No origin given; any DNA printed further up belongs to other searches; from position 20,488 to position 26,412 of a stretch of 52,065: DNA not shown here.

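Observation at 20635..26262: Stand-alone 1,875-aa helicase-nuclease (DUF4011 / Upf1-like SF1 / Vsr-DUF559-like fold / DUF3320-like): Hhe-type candidate immunity gene with an unassigned N-terminal module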

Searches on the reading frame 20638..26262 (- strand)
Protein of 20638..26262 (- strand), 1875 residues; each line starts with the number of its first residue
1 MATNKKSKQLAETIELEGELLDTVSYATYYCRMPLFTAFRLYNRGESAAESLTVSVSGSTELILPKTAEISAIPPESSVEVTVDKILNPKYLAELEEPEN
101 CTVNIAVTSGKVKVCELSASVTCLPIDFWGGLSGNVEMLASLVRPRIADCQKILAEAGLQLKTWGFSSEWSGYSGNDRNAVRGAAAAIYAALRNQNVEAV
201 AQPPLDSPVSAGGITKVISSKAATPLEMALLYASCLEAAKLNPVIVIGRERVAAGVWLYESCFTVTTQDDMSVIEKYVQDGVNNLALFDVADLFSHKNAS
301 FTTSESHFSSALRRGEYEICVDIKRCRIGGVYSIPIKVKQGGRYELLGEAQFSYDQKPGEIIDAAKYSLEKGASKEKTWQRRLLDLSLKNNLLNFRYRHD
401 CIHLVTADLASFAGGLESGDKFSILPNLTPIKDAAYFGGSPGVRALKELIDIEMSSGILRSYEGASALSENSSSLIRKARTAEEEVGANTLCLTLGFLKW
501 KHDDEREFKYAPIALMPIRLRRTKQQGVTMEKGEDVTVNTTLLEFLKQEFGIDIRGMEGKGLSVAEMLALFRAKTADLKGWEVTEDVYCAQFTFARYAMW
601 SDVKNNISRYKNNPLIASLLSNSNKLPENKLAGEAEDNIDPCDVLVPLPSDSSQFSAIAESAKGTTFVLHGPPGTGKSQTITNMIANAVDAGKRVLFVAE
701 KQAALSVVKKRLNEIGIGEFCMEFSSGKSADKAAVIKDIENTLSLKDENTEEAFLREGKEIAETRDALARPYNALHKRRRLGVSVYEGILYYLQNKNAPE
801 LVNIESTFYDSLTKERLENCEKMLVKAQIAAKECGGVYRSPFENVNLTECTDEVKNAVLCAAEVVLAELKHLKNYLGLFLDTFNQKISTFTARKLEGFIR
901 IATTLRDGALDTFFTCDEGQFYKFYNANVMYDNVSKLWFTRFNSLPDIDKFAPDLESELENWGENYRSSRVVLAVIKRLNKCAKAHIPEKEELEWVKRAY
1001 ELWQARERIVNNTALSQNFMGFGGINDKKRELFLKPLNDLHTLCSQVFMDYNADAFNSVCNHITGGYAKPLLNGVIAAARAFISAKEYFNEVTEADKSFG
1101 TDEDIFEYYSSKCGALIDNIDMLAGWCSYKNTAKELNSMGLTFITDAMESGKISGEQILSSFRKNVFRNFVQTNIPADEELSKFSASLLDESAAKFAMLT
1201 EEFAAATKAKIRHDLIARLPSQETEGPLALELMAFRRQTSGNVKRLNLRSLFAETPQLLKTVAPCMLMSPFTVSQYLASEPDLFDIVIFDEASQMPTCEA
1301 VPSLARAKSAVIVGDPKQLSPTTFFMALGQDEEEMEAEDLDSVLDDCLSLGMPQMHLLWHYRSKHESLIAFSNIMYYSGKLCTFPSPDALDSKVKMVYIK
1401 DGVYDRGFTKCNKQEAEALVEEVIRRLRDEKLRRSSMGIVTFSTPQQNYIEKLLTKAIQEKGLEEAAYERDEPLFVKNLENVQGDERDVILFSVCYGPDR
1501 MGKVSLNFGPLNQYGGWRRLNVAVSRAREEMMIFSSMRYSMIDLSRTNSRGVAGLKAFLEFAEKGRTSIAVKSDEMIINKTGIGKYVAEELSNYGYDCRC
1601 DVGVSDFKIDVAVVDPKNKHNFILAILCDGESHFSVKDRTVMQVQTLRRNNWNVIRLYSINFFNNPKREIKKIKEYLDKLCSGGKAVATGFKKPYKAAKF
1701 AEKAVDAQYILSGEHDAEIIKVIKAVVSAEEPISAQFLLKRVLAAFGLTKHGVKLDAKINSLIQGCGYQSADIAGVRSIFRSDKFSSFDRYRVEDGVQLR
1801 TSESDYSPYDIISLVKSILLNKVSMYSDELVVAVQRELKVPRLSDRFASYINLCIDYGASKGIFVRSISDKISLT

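Call 4: search_protein_families(library=pfam, proteins=[window:20638-26262:-], max_evalue=0.1)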
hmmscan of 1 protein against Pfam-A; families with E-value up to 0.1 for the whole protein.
window:20638-26262:- (1875 aa): 19 families
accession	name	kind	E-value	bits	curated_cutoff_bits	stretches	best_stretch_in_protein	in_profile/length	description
PF13195.11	DUF4011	-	9.9e-29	100.8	22.2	1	382-546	1-158/158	Protein of unknown function (DUF4011)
PF18741.7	MTES_1575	-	1.2e-17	64.2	38.2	1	1586-1676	4-95/96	REase_MTES_1575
PF13086.12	AAA_11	-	1.3e-17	64.9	27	2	651-714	3-74/257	AAA domain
PF13087.12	AAA_12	-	2.6e-15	57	27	1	1346-1536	8-193/195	AAA domain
PF13604.12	AAA_30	-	3.6e-07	30.6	27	1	653-712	5-66/191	AAA domain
PF13245.12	AAA_19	-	6.4e-07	30.1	25.1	1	654-712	1-61/134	AAA domain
PF01443.25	Viral_helicase1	-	1.6e-05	25.2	21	1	1269-1320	43-98/228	Viral superfamily 1 RNA helicase core domain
PF04851.21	ResIII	-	3.8e-05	24.1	22.5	1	663-732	22-95/164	Type III restriction enzyme, res subunit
PF11784.13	DUF3320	-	6.1e-05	23.3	25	1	1713-1754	6-47/50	Protein of unknown function (DUF3320)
PF01637.24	ATPase_2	-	0.007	16.6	33.2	0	657-703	13-59/225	ATPase domain predominantly from Archaea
PF10236.15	DAP3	-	0.012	15.3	23.1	1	655-702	14-61/311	Mitochondrial ribosomal death-associated protein 3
PF00580.27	UvrD-helicase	-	0.013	15.7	23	1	654-714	5-67/271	UvrD/REP helicase N-terminal domain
PF09848.15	SLFN-g3_helicase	-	0.019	14.7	24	0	666-714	3-53/354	Schlafen group 3, DNA/RNA helicase domain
PF25199.1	nSTAND_NTPase5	-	0.029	14.6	34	1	659-707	36-85/145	Novel STAND NTPase 5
PF13191.12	AAA_16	-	0.033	15.1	32.6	0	662-701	23-59/167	AAA ATPase domain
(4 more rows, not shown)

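Call 5: search_protein_families(library=padloc, proteins=[window:20638-26262:-], max_evalue=0.01)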
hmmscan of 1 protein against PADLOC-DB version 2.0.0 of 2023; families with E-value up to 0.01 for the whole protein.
window:20638-26262:- (1875 aa): 9 families
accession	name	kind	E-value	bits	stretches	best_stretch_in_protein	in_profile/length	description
PDLC05009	PDC-S37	-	1.6e-278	925.7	1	377-1861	11-1535/1550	-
PDLC02194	Hhe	-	4.7e-135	449.8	2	1117-1681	1211-1784/1911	-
PDLC03924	MkoC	-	1.4e-28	97.6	2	1355-1540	771-947/1136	-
PDLC03920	MkoA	-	4.7e-27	92.7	3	1411-1541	964-1080/1112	-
PDLC03921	MkoA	-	2e-11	40.4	2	1283-1323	1296-1336/1607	-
PDLC04140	mad8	-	4.4e-07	27.7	1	659-752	22-101/314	mads_8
PDLC02895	DpdJ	-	4.9e-05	18.3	1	1474-1550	396-465/2112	DpdJ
PDLC00117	GajB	-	0.0058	13.2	0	649-717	15-84/604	UrvD helicase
PDLC04173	GajB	-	0.0066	13.4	0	669-717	14-61/471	-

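Call 6: search_protein_families(library=ncbifam, proteins=[window:20638-26262:-], max_evalue=0.01)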
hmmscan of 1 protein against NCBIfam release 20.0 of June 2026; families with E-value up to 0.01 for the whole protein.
window:20638-26262:- (1875 aa): 7 families
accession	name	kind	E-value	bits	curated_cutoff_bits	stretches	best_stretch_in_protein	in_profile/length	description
NF058533.1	antiphage_ProA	equivalog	0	1466.7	1500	2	25-1681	1-1707/1903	anti-phage protein ProA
NF042953.1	Hhe_antiphage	equivalog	3e-195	651.5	2000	2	970-1689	955-1692/1797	DUF4011 domain-containing anti-phage protein Hhe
TIGR00376.1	TIGR00376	hypoth_equivalog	2.1e-25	89.2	348.9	3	650-712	159-222/639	IGHMBP2 family helicase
NF040671.1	PLuB_AAA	exception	6e-22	76.9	999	2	1283-1536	962-1231/1256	PLuB system helicase-like protein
TIGR01448.2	helicase_RecD2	equivalog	2.3e-05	22.7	500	1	617-699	283-366/713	SF1B family DNA helicase RecD2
TIGR01447.1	recD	equivalog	0.0026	16.4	310.15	0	650-688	148-187/597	exodeoxyribonuclease V subunit alpha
TIGR03881.1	KaiC_arch_4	hypoth_equivalog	0.0045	16.7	247.8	1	663-754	20-99/231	KaiC domain-containing protein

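Call 13: find_homologous_proteins(query=window:20638-26262:-, max_evalue=1e-10)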
Query window:20638-26262:- (1875 aa): 558 proteins with E <= 1e-10 among 8000 candidates; the best 120 are listed.
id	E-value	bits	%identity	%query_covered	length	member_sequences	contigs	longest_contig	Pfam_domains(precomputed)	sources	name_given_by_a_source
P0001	0.0e+0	4213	99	100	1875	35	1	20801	PF13195.12,PF13087.13,PF13086.13,PF01443.25,PF13604.13,PF13245.13,PF18741.8,PF04851.22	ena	-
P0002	0.0e+0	3770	87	100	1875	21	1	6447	PF13195.12,PF13087.13,PF13086.13,PF13604.13,PF13245.13,PF18741.8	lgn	-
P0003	0.0e+0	3726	86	100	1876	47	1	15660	PF13195.12,PF13087.13,PF13086.13,PF01443.25,PF13604.13,PF13245.13,PF18741.8,PF04851.22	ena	-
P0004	0.0e+0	3724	86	100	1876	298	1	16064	PF13195.12,PF13087.13,PF13086.13,PF01443.25,PF13604.13,PF13245.13,PF18741.8,PF04851.22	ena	-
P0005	0.0e+0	3677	84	100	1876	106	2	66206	PF13195.12,PF13087.13,PF13086.13,PF13604.13,PF13245.13,PF18741.8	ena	-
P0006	0.0e+0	3642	83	100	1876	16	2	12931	PF13195.12,PF13087.13,PF13086.13,PF01443.25,PF13604.13,PF13245.13,PF18741.8,PF04851.22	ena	-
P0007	0.0e+0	3633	84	100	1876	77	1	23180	PF13195.12,PF13087.13,PF13086.13,PF01443.25,PF13604.13,PF13245.13,PF18741.8,PF04851.22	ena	-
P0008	0.0e+0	3612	83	100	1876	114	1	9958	PF13195.12,PF13087.13,PF13086.13,PF01443.25,PF13604.13,PF13245.13,PF18741.8,PF04851.22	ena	-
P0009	0.0e+0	3606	83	100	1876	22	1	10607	PF13195.12,PF13087.13,PF13086.13,PF01443.25,PF13604.13,PF13245.13,PF18741.8,PF04851.22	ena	-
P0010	0.0e+0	3596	83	100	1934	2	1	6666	PF13195.12,PF13087.13,PF13086.13,PF01443.25,PF13604.13,PF13245.13,PF18741.8,PF04851.22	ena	-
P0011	0.0e+0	3594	83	100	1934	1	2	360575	PF13195.12,PF13087.13,PF13086.13,PF01443.25,PF13604.13,PF13245.13,PF18741.8,PF04851.22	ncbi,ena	-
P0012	0.0e+0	3594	83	100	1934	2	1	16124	PF13195.12,PF13087.13,PF13086.13,PF01443.25,PF13604.13,PF13245.13,PF18741.8,PF04851.22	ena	-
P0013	0.0e+0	3570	82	100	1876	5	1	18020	PF13195.12,PF13087.13,PF13086.13,PF01443.25,PF13604.13,PF13245.13,PF18741.8,PF04851.22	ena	-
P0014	0.0e+0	3493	80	100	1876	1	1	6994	PF13195.12,PF13087.13,PF13086.13,PF01443.25,PF13604.13,PF13245.13,PF18741.8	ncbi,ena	-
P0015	0.0e+0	3418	78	100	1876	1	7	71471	PF13195.12,PF13087.13,PF13086.13,PF13604.13,PF13245.13,PF18741.8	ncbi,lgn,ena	-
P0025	0.0e+0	2949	68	100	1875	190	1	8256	PF13195.12,PF13087.13,PF13086.13,PF13604.13,PF13245.13,PF18741.8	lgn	-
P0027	0.0e+0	2946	68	100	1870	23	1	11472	PF13195.12,PF13087.13,PF13086.13,PF01443.25,PF13604.13,PF13245.13,PF18741.8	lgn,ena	-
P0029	0.0e+0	2943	68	100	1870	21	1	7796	PF13195.12,PF13087.13,PF13086.13,PF13604.13,PF13245.13,PF18741.8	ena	-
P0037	0.0e+0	2922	67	100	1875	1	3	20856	PF13195.12,PF13087.13,PF13086.13,PF01443.25,PF13604.13,PF13245.13,PF18741.8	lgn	-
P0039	0.0e+0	2920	67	100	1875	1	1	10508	PF13195.12,PF13087.13,PF13086.13,PF01443.25,PF13604.13,PF13245.13,PF18741.8,PF04851.22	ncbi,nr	ncbi:MAG: DUF4011 domain-containing protein [Clostridia bacterium]|nr:DUF4011 domain-containing prot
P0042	0.0e+0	2911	67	100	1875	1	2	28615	PF13195.12,PF13087.13,PF13086.13,PF01443.25,PF13604.13,PF13245.13,PF18741.8,PF04851.22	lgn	-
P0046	0.0e+0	2910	67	99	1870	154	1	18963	PF11784.14,PF13195.12,PF13087.13,PF13086.13,PF13604.13,PF13245.13,PF18741.8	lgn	-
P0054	0.0e+0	2902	67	100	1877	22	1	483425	PF13195.12,PF13087.13,PF13086.13,PF01443.25,PF13604.13,PF13245.13,PF18741.8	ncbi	-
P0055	0.0e+0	2901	67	100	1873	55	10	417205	PF13195.12,PF13087.13,PF13086.13,PF01443.25,PF13604.13,PF13245.13,PF18741.8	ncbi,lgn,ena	-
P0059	0.0e+0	2893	67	100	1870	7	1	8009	PF13195.12,PF13087.13,PF13086.13,PF01443.25,PF13604.13,PF13245.13,PF18741.8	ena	-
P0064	0.0e+0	2880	67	100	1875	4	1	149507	PF13195.12,PF13087.13,PF13086.13,PF01443.25,PF13604.13,PF13245.13,PF18741.8,PF04851.22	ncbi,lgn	-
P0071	0.0e+0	2869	66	100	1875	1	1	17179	PF13195.12,PF13087.13,PF13086.13,PF01443.25,PF13604.13,PF13245.13,PF18741.8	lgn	-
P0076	0.0e+0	2859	66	100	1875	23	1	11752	PF13195.12,PF13087.13,PF13086.13,PF13604.13,PF13245.13,PF18741.8,PF04851.22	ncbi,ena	-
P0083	0.0e+0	2848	65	100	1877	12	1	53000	PF11784.14,PF13195.12,PF13087.13,PF13086.13,PF01443.25,PF13604.13,PF13245.13,PF18741.8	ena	-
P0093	0.0e+0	2830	66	99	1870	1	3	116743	PF13195.12,PF13087.13,PF13086.13,PF01443.25,PF13604.13,PF13245.13,PF18741.8,PF04851.22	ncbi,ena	-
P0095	0.0e+0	2827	65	100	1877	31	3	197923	PF13195.12,PF13087.13,PF13086.13,PF01443.25,PF13604.13,PF13245.13,PF18741.8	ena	-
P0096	0.0e+0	2827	65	100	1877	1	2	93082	PF13195.12,PF13087.13,PF13086.13,PF01443.25,PF13604.13,PF13245.13,PF18741.8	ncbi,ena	-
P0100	0.0e+0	2820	65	100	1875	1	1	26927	PF13195.12,PF13087.13,PF13086.13,PF01443.25,PF13604.13,PF13245.13,PF18741.8,PF04851.22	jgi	jgi:hypothetical protein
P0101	0.0e+0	2811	64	100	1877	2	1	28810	PF13195.12,PF13087.13,PF13086.13,PF01443.25,PF13604.13,PF13245.13,PF18741.8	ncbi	-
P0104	0.0e+0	2805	65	100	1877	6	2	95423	PF13195.12,PF13087.13,PF13086.13,PF01443.25,PF13604.13,PF13245.13,PF18741.8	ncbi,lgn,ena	-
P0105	0.0e+0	2805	64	100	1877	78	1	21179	PF13195.12,PF13087.13,PF13086.13,PF01443.25,PF13604.13,PF13245.13,PF18741.8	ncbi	-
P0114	0.0e+0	2785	65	100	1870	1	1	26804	PF13195.12,PF13087.13,PF13086.13,PF01443.25,PF13604.13,PF13245.13,PF18741.8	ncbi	-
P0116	0.0e+0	2783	65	100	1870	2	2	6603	PF11784.14,PF13195.12,PF13087.13,PF13086.13,PF01443.25,PF13604.13,PF13245.13,PF18741.8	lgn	-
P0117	0.0e+0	2783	65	100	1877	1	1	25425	PF13195.12,PF13087.13,PF13086.13,PF01443.25,PF13604.13,PF13245.13,PF18741.8,PF09848.16,PF04851.22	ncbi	-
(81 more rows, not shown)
